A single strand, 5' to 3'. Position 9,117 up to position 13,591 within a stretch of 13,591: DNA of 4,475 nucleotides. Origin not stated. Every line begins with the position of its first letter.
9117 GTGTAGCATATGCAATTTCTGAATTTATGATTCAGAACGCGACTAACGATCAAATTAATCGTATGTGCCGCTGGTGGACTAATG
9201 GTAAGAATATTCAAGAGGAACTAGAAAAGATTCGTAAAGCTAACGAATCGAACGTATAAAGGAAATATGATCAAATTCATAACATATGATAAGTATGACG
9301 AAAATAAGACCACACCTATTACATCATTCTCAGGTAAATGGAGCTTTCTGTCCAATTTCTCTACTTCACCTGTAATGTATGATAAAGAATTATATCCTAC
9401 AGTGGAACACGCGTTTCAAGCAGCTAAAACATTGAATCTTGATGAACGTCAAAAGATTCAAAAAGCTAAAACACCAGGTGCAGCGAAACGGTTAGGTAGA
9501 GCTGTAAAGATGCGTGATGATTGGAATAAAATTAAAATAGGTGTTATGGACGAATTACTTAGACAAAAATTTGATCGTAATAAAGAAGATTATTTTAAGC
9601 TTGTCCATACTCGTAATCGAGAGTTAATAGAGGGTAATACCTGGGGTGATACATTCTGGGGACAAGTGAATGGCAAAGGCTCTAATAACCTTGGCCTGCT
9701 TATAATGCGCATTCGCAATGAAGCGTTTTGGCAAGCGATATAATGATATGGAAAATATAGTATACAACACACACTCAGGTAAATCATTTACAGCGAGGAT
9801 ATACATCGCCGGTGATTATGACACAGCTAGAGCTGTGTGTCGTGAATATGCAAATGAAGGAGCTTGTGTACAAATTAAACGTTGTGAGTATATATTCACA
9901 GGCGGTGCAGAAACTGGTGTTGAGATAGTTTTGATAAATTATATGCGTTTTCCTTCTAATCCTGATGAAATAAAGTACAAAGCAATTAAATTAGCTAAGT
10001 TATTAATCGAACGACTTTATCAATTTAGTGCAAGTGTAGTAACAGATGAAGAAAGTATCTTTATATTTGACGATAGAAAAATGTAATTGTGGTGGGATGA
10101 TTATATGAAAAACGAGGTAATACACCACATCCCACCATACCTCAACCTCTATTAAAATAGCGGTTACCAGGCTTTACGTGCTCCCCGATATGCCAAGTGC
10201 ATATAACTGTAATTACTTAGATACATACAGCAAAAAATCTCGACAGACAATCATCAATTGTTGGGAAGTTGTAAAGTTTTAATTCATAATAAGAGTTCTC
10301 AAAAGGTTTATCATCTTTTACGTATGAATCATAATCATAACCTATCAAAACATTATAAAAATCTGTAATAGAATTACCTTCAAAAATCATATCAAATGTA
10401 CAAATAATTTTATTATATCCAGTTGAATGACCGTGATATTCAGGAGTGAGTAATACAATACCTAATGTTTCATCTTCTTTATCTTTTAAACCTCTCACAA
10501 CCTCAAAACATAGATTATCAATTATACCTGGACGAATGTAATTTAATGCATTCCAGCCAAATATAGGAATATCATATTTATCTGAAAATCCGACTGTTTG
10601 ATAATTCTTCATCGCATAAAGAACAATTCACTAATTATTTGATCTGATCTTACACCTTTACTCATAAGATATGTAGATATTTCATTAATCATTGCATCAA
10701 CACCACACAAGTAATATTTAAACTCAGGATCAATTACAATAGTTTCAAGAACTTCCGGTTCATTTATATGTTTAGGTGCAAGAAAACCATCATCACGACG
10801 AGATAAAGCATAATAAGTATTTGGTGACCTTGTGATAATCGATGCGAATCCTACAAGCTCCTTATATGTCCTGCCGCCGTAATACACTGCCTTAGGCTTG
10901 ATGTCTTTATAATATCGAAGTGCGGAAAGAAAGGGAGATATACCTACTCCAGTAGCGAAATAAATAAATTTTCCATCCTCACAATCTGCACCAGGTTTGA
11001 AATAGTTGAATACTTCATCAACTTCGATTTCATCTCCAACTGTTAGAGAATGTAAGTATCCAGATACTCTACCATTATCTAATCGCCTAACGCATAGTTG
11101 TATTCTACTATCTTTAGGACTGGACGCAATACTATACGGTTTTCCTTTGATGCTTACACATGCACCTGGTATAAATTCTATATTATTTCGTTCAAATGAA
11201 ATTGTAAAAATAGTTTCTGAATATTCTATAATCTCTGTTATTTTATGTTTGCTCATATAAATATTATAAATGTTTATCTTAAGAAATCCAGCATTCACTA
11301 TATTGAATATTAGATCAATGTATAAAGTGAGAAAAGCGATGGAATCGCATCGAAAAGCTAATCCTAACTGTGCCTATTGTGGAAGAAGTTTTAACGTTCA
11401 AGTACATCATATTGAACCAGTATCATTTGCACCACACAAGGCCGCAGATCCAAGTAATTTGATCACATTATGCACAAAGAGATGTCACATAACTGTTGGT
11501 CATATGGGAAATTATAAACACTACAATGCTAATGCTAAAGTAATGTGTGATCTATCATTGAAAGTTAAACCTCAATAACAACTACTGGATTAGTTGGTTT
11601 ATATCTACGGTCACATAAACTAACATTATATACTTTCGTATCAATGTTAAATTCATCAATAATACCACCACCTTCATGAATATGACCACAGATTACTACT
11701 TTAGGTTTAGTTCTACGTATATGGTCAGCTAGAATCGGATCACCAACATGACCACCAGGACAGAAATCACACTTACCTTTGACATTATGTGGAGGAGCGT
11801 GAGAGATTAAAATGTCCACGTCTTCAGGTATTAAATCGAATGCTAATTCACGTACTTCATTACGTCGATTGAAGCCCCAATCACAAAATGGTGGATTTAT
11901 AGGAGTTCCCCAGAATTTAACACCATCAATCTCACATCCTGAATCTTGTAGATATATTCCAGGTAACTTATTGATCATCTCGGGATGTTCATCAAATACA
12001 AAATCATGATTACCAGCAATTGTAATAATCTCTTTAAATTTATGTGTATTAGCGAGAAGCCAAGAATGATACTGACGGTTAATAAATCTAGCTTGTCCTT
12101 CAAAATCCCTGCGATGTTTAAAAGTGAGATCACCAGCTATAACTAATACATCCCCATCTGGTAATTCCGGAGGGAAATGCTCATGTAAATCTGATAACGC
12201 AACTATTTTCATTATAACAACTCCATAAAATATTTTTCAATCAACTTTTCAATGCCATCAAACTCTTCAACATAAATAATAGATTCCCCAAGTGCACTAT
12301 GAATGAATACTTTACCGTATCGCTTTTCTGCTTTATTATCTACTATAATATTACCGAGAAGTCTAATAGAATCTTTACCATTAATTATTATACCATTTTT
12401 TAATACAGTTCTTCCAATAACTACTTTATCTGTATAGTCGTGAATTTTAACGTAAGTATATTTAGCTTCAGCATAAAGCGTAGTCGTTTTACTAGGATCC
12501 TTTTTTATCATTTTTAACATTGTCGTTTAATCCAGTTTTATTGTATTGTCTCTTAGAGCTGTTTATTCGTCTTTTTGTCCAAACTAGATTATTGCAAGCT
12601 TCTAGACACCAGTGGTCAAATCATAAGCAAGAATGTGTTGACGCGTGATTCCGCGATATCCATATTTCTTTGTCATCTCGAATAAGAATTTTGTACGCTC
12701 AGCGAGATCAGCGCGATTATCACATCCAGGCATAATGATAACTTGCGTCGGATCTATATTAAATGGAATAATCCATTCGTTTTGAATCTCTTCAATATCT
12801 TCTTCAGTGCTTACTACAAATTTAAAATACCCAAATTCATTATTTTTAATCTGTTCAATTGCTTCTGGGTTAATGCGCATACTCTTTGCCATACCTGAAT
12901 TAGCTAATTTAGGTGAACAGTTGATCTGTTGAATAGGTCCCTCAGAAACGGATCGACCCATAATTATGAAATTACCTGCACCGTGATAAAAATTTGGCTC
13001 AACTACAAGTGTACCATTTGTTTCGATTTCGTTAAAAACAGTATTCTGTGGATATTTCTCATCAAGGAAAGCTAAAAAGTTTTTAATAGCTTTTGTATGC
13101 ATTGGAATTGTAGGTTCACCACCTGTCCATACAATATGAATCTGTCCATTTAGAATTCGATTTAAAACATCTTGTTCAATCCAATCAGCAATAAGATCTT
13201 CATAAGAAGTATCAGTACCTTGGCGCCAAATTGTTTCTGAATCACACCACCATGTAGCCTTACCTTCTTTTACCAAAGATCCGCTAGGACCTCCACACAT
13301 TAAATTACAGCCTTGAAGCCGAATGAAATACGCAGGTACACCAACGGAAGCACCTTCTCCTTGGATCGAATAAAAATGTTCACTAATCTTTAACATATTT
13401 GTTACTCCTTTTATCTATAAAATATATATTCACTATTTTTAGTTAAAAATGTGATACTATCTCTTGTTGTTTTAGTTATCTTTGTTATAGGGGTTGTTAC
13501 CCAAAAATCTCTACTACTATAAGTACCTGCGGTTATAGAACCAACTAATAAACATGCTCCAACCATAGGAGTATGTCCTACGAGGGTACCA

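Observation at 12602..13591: QueE next to a partial ORF at the window edge: phage 7-deazaguanine DNA modification cluster probably continues to the right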

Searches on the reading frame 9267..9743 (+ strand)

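Call 12: search_protein_families(library=phrogs, proteins=[window:9267-9743:+], max_evalue=0.001)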
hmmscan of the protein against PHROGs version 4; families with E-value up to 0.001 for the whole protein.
window:9267-9743:+ (158 aa): 1 family
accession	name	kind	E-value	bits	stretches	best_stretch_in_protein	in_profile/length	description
phrog_1017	-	unknown function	1.4e-42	146.6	1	13-156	3-155/170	-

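Call 88: search_protein_families(library=pfam, proteins=[window:9267-9743:+], max_evalue=0.01)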
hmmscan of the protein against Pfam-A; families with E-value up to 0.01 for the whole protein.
window:9267-9743:+ (158 aa): 1 family
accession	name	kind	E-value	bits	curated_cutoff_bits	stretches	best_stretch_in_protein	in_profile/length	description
PF08719.17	NADAR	-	1.6e-24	87.5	35.1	1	25-152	10-161/163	NADAR domain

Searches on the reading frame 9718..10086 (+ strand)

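Call 12: search_protein_families(library=phrogs, proteins=[window:9718-10086:+], max_evalue=0.001)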
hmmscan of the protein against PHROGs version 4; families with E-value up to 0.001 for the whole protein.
window:9718-10086:+ (122 aa): 1 family
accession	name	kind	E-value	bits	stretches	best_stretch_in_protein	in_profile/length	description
phrog_4848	-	unknown function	1.6e-33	116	1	14-117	7-111/119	-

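Call 88: search_protein_families(library=pfam, proteins=[window:9718-10086:+], max_evalue=0.01)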
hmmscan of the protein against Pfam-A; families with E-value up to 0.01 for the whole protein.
window:9718-10086:+ (122 aa): 0 families

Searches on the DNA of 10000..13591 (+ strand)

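Call 8: search_dna_similar(query=window:10000-13591:+, collection=phages, mode=near)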
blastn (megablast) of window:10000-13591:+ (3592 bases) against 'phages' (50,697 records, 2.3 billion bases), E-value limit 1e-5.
No match.

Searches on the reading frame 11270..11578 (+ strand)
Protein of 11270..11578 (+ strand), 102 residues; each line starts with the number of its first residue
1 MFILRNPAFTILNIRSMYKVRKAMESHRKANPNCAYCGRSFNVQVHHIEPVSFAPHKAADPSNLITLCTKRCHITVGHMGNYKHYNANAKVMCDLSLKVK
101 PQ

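Call 6: search_protein_families(library=pfam, proteins=[window:11270-11578:+], max_evalue=0.01)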
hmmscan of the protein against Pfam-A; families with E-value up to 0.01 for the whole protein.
window:11270-11578:+ (102 aa): 1 family
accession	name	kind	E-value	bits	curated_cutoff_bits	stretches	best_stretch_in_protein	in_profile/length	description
PF01844.29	HNH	-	4.4e-09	36.8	21.4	1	34-75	1-43/47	HNH endonuclease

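Call 7: search_protein_families(library=ncbifam, proteins=[window:11270-11578:+], max_evalue=0.01)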
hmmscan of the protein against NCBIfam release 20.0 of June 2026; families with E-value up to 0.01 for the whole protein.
window:11270-11578:+ (102 aa): 2 families
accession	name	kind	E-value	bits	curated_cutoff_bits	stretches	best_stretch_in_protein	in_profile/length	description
NF040563.1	guided_IscB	equivalog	4.9e-06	25.9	175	1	27-87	188-246/314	RNA-guided endonuclease IscB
TIGR02646.1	TIGR02646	subfamily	1.3e-05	25.3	52.15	1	28-94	21-91/144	retron system putative HNH endonuclease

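Call 10: search_protein_families(library=phrogs, proteins=[window:11270-11578:+], max_evalue=0.01)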
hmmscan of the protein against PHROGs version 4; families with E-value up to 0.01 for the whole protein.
window:11270-11578:+ (102 aa): 17 families
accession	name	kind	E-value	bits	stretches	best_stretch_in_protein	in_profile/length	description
phrog_144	-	DNA, RNA and nucleotide metabolism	4.5e-11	43.7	1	27-84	80-140/175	HNH endonuclease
phrog_589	-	DNA, RNA and nucleotide metabolism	2.1e-10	41.6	1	16-73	75-135/179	HNH endonuclease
phrog_1271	-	DNA, RNA and nucleotide metabolism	3.4e-09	37.5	1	22-83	262-322/361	HNH endonuclease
phrog_8048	-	DNA, RNA and nucleotide metabolism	1.6e-08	35.1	1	21-79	166-228/273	HNH endonuclease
phrog_119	-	DNA, RNA and nucleotide metabolism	3.9e-08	33.5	1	27-91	199-269/443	HNH endonuclease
phrog_7785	-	DNA, RNA and nucleotide metabolism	2.1e-07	32.1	1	33-83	72-118/147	HNH endonuclease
phrog_5956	-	DNA, RNA and nucleotide metabolism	3.3e-07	31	1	25-87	53-118/138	HNH endonuclease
phrog_740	-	DNA, RNA and nucleotide metabolism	1e-05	25.7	1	29-75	36-83/332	HNH endonuclease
phrog_8446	-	DNA, RNA and nucleotide metabolism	3e-05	24.8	1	24-79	133-198/211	HNH endonuclease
phrog_2214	-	DNA, RNA and nucleotide metabolism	0.0001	22.6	1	19-88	181-248/429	HNH endonuclease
phrog_3497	-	unknown function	0.00011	23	1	19-59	4-44/150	-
phrog_14314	-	DNA, RNA and nucleotide metabolism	0.00084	20.7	1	25-70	10-56/252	HNH endonuclease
phrog_2118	-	DNA, RNA and nucleotide metabolism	0.0019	18.8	1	28-69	173-215/301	HNH endonuclease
phrog_7566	-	unknown function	0.0038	18.4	1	24-76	5-56/96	-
phrog_2323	-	DNA, RNA and nucleotide metabolism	0.0049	17.8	1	21-76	25-83/113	HNH endonuclease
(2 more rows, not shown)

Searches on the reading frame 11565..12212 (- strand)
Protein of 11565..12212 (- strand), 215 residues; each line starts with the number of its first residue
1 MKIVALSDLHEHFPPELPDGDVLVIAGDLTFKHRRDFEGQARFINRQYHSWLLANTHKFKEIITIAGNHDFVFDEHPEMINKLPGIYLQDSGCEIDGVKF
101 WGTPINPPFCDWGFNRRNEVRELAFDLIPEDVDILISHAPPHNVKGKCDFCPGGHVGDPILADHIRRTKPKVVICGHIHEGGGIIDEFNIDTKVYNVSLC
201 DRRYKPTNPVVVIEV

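Call 6: search_protein_families(library=pfam, proteins=[window:11565-12212:-], max_evalue=0.01)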
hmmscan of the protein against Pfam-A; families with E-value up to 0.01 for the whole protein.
window:11565-12212:- (215 aa): 2 families
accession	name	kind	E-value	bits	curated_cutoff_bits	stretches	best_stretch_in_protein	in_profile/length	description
PF00149.33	Metallophos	-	1.4e-11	45.7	21.5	1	2-180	2-190/191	Calcineurin-like phosphoesterase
PF12850.12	Metallophos_2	-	0.00011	22.7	27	1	1-180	1-118/154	Calcineurin-like phosphoesterase superfamily domain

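Call 7: search_protein_families(library=ncbifam, proteins=[window:11565-12212:-], max_evalue=0.01)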
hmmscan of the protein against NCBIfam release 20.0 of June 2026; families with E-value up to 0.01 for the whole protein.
window:11565-12212:- (215 aa): 3 families
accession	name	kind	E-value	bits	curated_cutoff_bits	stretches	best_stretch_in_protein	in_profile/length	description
NF053861.1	DS8_antiphage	equivalog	0.00087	17.1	790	1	22-77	36-91/994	anti-phage protein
NF053862.1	DS9_1_antiphage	equivalog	0.0016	17.4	420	1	22-81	243-299/486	anti-phage phosphoesterase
TIGR04123.1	P_estr_lig_assc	hypoth_equivalog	0.0056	16.1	150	0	23-79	68-117/207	ligase-associated DNA damage response endonuclease PdeM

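Call 10: search_protein_families(library=phrogs, proteins=[window:11565-12212:-], max_evalue=0.01)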
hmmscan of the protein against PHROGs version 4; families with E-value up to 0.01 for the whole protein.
window:11565-12212:- (215 aa): 2 families
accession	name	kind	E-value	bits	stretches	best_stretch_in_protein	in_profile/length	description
phrog_1649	-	other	6e-15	55.7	1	1-181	36-254/308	metallo-phosphoesterase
phrog_547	-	other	2.9e-08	34.1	1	16-75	69-115/245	phosphoesterase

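Call 76: search_solved_structures(query=window:11565-12212:-, max_evalue=0.01)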
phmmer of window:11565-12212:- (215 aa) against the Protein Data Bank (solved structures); distinct sequences matched with E-value up to 0.01: 6.
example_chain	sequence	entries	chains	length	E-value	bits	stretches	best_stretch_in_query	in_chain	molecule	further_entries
3rl4_A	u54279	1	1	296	6e-23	84.8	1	84-214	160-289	Metallophosphoesterase MPPED2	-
3rl3_A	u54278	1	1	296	1.5e-21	80.3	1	84-214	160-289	Metallophosphoesterase MPPED2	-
3rl5_A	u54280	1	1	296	9.9e-21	77.6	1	85-214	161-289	Metallophosphoesterase MPPED2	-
2hyp_A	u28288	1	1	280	0.0052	19.6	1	60-180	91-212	Hypothetical protein RV0805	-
2hy1_A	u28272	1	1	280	0.0058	19.4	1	60-180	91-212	Rv0805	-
3ib7_A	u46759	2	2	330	0.0079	19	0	60-180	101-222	Icc protein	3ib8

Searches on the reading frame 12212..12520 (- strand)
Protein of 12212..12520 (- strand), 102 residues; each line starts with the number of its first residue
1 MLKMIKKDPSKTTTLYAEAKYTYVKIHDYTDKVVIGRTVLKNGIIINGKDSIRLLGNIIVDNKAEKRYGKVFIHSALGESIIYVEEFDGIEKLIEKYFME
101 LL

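Call 6: search_protein_families(library=pfam, proteins=[window:12212-12520:-], max_evalue=0.01)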
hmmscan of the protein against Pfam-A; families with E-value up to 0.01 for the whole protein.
window:12212-12520:- (102 aa): 0 families

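Call 7: search_protein_families(library=ncbifam, proteins=[window:12212-12520:-], max_evalue=0.01)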
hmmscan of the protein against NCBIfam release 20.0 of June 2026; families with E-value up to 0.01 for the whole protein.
window:12212-12520:- (102 aa): 0 families

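Call 10: search_protein_families(library=phrogs, proteins=[window:12212-12520:-], max_evalue=0.01)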
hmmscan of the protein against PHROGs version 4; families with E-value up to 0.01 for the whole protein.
window:12212-12520:- (102 aa): 0 families

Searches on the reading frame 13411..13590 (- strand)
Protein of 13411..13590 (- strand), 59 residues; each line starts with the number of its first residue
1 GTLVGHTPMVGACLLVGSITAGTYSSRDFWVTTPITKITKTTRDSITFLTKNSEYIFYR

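Call 6: search_protein_families(library=pfam, proteins=[window:13411-13590:-], max_evalue=0.01)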
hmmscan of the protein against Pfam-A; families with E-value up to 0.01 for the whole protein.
window:13411-13590:- (59 aa): 0 families

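Call 7: search_protein_families(library=ncbifam, proteins=[window:13411-13590:-], max_evalue=0.01)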
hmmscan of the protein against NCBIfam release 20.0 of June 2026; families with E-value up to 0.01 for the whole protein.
window:13411-13590:- (59 aa): 0 families

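Call 10: search_protein_families(library=phrogs, proteins=[window:13411-13590:-], max_evalue=0.01)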
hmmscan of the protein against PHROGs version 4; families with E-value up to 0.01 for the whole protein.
window:13411-13590:- (59 aa): 0 families

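Call 92: search_protein_representatives(protein=window:13414-13590:-)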
Query: 59 residues. Proteins with E-value up to 0.001 (for the whole library): 58; up to 1e-10: 0; up to 1e-30: 0. The best 58 are listed.
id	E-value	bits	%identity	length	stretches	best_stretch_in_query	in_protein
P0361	2.3e-10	55.8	53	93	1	3-57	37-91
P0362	1.9e-09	53.0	53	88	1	3-55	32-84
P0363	3.6e-09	52.1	26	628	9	3-38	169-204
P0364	5.3e-09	51.5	39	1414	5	38-59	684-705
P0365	6.5e-09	51.3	54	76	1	4-57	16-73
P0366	1.9e-08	49.8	52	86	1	1-58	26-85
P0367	2.5e-08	49.4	52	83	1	1-59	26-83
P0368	3.9e-08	48.8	47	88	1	1-57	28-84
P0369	1.6e-07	46.9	54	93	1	7-58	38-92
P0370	2.1e-07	46.6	45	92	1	3-57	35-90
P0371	3.3e-07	45.9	53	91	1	1-59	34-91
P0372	3.5e-07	45.8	43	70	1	4-56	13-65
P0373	5.0e-07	45.4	47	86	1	7-57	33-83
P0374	5.9e-07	45.1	64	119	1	4-39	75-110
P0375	7.0e-07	44.9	42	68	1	4-55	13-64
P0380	1.6e-06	43.8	50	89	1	1-58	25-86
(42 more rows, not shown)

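Call 94: search_protein_families(library=pfam, proteins=[P0361, P0362, P0366, P0369, P0371, P0380], max_evalue=0.1)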
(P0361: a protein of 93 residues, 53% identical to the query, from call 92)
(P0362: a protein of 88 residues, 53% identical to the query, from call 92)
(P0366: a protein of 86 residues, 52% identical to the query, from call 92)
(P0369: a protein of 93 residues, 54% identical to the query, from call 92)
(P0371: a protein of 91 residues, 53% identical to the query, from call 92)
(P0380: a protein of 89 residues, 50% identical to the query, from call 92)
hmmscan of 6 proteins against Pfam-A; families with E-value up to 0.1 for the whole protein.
P0361 (93 aa): 0 families

P0362 (88 aa): 0 families

P0366 (86 aa): 0 families

P0369 (93 aa): 0 families

P0371 (91 aa): 0 families

P0380 (89 aa): 0 families

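Call 95: search_protein_families(library=phrogs, proteins=[P0361, P0362, P0366, P0369, P0371, P0380], max_evalue=0.01)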
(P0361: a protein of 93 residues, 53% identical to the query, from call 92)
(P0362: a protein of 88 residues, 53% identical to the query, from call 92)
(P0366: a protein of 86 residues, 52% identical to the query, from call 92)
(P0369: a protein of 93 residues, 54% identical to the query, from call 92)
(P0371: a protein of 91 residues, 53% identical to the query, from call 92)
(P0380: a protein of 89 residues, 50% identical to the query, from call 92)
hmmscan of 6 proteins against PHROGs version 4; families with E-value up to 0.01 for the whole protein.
P0361 (93 aa): 1 family
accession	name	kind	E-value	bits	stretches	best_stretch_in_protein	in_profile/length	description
phrog_38150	-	unknown function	8.2e-08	33.7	1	52-92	55-95/107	-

P0362 (88 aa): 1 family
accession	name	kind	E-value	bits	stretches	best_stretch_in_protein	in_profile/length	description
phrog_38150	-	unknown function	6.2e-06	27.6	1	48-85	56-93/107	-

P0366 (86 aa): 0 families

P0369 (93 aa): 1 family
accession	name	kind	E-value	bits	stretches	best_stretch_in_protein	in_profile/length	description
phrog_38150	-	unknown function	0.00025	22.5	1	54-90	60-93/107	-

P0371 (91 aa): 1 family
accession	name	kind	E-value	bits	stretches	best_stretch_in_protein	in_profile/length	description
phrog_38150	-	unknown function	0.003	19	1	42-87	51-92/107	-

P0380 (89 aa): 0 families
